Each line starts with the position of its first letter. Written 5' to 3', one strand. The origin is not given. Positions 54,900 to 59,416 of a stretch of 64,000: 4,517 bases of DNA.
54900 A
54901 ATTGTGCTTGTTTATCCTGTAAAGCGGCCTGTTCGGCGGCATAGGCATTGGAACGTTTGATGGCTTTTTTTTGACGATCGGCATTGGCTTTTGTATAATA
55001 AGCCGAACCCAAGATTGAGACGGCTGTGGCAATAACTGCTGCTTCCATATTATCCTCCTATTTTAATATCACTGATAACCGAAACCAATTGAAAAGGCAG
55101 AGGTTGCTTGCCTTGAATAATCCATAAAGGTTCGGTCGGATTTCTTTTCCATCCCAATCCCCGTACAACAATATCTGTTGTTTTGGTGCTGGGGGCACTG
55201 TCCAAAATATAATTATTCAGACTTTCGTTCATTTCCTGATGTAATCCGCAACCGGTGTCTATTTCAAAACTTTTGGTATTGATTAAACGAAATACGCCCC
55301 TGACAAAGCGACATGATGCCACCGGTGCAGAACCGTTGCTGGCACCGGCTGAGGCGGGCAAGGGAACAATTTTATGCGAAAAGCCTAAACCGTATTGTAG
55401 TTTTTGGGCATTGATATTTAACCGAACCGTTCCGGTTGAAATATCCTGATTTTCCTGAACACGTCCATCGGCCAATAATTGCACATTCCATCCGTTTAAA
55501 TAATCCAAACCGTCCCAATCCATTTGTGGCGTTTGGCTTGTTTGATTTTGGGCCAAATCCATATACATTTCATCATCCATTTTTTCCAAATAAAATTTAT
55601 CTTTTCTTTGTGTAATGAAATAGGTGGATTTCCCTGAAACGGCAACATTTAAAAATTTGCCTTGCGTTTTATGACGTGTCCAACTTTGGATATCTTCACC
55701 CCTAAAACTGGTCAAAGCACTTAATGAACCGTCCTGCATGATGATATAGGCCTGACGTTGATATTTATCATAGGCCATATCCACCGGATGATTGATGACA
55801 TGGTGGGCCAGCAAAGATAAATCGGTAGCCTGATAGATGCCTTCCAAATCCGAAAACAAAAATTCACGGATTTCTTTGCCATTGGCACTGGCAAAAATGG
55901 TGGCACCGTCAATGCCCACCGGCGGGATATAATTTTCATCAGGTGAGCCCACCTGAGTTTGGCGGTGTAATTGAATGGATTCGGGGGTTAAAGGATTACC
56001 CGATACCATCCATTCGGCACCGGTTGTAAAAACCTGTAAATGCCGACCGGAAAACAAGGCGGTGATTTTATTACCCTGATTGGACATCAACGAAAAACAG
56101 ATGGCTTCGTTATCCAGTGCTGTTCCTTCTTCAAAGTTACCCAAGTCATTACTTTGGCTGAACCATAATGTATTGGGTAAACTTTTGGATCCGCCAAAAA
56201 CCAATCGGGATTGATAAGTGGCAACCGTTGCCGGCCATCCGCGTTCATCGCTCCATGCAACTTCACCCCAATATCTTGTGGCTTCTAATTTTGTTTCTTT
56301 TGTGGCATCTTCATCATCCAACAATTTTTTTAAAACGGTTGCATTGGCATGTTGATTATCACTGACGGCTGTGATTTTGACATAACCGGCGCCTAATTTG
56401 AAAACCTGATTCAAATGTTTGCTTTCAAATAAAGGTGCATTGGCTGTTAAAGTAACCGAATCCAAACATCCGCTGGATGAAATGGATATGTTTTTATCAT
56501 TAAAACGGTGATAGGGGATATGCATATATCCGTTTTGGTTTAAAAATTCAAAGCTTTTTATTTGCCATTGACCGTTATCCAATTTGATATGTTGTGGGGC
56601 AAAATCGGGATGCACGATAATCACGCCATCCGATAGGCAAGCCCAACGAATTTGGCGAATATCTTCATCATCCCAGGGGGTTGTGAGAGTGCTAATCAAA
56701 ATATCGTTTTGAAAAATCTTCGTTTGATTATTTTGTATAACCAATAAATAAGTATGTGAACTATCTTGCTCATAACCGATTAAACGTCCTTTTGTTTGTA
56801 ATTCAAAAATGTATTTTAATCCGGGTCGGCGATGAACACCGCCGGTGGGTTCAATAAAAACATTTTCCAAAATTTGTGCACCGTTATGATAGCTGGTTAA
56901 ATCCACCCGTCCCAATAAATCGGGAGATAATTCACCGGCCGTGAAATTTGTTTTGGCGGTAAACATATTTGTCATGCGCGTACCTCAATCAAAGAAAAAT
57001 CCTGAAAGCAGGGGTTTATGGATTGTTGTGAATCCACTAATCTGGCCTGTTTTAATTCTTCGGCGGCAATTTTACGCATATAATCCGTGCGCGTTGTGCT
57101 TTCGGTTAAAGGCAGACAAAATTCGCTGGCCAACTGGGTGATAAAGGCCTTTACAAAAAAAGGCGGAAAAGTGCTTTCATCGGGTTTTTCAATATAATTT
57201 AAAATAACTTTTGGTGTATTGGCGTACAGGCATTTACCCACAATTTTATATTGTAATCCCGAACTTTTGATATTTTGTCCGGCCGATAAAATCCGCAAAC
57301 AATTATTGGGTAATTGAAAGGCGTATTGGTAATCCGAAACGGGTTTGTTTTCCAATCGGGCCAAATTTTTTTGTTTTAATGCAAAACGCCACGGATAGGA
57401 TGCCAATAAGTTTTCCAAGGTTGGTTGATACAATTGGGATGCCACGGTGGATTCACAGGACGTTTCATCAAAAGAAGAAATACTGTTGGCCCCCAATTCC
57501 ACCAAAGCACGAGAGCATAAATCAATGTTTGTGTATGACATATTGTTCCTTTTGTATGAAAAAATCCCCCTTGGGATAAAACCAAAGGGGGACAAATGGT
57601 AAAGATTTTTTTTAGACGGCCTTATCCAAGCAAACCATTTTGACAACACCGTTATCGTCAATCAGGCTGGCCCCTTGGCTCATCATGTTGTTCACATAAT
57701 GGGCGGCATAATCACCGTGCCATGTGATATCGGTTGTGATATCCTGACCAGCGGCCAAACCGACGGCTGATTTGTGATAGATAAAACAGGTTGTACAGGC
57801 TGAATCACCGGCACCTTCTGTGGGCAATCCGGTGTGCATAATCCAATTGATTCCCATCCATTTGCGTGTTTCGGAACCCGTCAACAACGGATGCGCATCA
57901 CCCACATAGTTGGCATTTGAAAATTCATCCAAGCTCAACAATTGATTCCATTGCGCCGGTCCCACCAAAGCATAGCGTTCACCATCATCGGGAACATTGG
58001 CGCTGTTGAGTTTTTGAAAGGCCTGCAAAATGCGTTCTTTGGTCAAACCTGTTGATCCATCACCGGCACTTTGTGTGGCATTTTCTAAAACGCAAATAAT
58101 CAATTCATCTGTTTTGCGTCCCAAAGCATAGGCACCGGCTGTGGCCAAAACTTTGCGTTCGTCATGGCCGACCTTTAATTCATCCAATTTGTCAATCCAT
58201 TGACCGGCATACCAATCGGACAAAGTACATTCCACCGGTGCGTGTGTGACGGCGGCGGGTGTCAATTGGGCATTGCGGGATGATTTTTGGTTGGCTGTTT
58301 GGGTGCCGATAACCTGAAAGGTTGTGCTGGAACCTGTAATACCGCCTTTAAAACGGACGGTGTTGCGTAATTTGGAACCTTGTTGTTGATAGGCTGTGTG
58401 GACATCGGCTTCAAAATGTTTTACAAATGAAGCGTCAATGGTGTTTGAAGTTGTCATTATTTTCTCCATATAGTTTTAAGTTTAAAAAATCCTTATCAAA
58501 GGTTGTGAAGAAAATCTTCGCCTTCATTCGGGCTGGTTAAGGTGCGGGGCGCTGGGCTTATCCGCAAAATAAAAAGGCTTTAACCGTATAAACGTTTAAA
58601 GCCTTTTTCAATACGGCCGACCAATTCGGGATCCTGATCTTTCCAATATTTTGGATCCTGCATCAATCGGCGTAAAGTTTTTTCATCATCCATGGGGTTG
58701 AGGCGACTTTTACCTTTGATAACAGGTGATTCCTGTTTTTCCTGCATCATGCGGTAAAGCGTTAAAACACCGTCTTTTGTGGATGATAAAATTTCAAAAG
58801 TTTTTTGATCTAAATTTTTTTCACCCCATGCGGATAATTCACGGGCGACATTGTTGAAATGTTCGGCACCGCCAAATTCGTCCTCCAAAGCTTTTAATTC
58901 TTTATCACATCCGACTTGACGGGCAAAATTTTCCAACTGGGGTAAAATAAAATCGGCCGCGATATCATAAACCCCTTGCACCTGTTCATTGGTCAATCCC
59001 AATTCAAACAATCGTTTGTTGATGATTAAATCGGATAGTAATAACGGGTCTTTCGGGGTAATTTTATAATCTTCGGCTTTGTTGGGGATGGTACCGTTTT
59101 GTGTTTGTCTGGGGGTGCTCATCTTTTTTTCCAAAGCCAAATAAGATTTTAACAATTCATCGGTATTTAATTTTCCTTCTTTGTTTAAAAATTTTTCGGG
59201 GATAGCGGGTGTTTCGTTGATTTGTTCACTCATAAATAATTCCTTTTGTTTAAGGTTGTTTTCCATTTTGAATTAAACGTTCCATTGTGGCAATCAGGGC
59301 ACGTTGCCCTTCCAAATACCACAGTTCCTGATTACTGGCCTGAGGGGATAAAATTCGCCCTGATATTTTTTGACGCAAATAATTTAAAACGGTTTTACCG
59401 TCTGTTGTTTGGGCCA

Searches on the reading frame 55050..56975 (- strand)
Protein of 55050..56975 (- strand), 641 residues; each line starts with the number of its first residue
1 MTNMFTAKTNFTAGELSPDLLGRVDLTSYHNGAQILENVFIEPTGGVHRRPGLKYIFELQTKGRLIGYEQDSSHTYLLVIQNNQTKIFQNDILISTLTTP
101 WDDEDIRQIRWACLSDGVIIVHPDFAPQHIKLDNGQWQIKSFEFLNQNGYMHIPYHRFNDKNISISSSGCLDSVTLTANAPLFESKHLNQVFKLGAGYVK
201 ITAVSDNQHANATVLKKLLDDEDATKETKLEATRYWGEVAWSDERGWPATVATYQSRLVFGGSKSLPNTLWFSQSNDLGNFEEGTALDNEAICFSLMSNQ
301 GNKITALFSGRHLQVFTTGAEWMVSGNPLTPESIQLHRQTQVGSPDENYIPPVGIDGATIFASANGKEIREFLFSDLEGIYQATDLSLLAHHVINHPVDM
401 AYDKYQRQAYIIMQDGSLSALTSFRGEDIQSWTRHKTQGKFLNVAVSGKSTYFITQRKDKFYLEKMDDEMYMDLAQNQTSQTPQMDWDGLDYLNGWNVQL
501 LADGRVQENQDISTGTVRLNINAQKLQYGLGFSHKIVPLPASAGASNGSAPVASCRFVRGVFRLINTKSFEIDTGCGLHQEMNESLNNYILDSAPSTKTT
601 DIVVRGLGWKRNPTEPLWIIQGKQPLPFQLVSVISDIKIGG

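Call 8: search_protein_families(library=pfam, proteins=[window:55050-56975:-], max_evalue=0.01)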
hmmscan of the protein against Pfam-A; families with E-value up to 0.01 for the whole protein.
window:55050-56975:- (641 aa): 1 family
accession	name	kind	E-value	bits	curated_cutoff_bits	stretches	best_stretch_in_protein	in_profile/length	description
PF25675.1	Phage_nozzle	-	1.5e-07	30.5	27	1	288-470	387-580/794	Bacteriophage nozzle protein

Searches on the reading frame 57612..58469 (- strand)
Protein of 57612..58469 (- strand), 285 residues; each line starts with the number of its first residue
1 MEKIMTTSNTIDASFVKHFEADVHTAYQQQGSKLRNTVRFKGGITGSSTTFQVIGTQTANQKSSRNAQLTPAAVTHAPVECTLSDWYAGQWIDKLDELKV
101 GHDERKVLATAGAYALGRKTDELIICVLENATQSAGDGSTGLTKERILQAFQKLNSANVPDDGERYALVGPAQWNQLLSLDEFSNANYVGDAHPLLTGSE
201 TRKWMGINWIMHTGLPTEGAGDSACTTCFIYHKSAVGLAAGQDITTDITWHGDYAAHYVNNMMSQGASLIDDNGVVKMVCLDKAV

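Call 8: search_protein_families(library=pfam, proteins=[window:57612-58469:-], max_evalue=0.01)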
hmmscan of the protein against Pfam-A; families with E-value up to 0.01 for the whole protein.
window:57612-58469:- (285 aa): 1 family
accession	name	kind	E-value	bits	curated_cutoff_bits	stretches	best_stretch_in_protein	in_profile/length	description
PF19821.5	Phage_capsid_2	-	6.5e-70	236.1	25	1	11-280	1-291/293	Phage capsid protein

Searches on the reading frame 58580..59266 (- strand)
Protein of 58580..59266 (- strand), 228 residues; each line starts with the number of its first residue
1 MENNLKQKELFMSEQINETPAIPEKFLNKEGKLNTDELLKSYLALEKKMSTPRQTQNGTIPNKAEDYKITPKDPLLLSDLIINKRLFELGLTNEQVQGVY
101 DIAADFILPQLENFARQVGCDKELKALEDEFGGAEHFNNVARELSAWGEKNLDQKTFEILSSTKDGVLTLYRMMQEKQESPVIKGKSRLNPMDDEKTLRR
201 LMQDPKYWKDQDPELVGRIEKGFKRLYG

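Call 8: search_protein_families(library=pfam, proteins=[window:58580-59266:-], max_evalue=0.01)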
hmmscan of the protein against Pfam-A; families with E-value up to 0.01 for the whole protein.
window:58580-59266:- (228 aa): 1 family
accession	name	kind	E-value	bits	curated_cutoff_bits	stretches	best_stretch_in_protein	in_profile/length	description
PF05396.16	Phage_T7_Capsid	-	7.8e-07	30.1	27.1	1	84-226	41-185/188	Phage T7 capsid assembly protein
